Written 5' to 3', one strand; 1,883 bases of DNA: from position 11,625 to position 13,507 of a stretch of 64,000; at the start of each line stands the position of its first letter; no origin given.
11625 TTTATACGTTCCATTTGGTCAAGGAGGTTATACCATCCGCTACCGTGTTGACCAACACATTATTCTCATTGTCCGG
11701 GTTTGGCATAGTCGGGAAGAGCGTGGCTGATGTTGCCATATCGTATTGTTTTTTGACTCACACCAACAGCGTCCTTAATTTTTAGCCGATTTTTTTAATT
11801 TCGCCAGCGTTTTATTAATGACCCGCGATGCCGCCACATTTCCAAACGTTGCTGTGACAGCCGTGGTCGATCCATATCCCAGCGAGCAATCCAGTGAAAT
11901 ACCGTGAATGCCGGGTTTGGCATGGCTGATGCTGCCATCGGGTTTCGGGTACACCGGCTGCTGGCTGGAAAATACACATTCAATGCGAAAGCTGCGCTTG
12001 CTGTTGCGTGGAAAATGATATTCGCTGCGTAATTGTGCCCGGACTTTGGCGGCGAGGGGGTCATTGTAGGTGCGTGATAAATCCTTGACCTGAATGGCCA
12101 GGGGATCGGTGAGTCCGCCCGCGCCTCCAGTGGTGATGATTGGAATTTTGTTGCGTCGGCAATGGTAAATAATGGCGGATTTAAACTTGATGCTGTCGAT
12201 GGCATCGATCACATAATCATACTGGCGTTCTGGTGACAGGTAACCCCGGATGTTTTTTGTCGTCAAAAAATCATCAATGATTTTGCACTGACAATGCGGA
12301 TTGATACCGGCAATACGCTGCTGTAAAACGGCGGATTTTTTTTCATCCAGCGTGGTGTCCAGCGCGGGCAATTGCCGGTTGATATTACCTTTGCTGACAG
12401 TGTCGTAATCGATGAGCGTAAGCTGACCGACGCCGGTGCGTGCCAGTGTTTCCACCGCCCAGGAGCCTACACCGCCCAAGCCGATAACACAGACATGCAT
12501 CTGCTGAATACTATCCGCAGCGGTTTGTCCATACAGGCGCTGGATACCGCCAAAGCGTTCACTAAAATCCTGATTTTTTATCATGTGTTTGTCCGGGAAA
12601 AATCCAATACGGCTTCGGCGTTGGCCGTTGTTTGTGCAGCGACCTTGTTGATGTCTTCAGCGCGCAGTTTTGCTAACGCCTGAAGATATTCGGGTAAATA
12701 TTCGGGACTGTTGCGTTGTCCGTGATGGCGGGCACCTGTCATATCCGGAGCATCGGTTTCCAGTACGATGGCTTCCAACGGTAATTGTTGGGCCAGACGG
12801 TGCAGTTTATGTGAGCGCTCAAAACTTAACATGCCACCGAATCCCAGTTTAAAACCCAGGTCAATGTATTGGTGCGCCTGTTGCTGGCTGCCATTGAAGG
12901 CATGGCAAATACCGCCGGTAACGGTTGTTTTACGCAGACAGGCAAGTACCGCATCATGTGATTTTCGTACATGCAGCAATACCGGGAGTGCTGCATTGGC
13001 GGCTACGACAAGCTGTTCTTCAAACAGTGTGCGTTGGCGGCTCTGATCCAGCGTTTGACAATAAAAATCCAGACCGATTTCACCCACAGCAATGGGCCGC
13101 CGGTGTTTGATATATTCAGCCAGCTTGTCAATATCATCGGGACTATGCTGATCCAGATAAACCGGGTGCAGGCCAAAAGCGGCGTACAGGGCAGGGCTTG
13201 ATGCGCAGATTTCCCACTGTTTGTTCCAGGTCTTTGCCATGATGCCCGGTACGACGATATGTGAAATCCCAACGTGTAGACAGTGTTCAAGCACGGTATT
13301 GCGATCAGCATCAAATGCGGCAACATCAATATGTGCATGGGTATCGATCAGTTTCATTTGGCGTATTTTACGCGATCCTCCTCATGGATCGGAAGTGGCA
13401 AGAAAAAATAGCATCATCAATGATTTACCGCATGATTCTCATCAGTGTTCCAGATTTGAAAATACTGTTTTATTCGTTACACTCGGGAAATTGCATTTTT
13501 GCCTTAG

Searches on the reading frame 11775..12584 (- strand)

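Call 69: search_protein_families(library=pfam, proteins=[window:11775-12584:-], max_evalue=0.0001)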
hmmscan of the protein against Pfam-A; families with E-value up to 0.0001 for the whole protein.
window:11775-12584:- (269 aa): 1 family
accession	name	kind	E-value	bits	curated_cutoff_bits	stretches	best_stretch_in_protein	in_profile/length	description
PF00899.27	ThiF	-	5.8e-36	124.3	28.1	1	17-258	9-201/238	ThiF family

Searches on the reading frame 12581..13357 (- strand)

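Call 69: search_protein_families(library=pfam, proteins=[window:12581-13357:-], max_evalue=0.0001)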
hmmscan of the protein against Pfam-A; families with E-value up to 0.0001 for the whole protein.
window:12581-13357:- (258 aa): 1 family
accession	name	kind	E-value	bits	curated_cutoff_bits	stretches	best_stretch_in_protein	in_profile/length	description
PF01026.27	TatD_DNase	-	2.7e-65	220.7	27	1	4-251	1-252/253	TatD related DNase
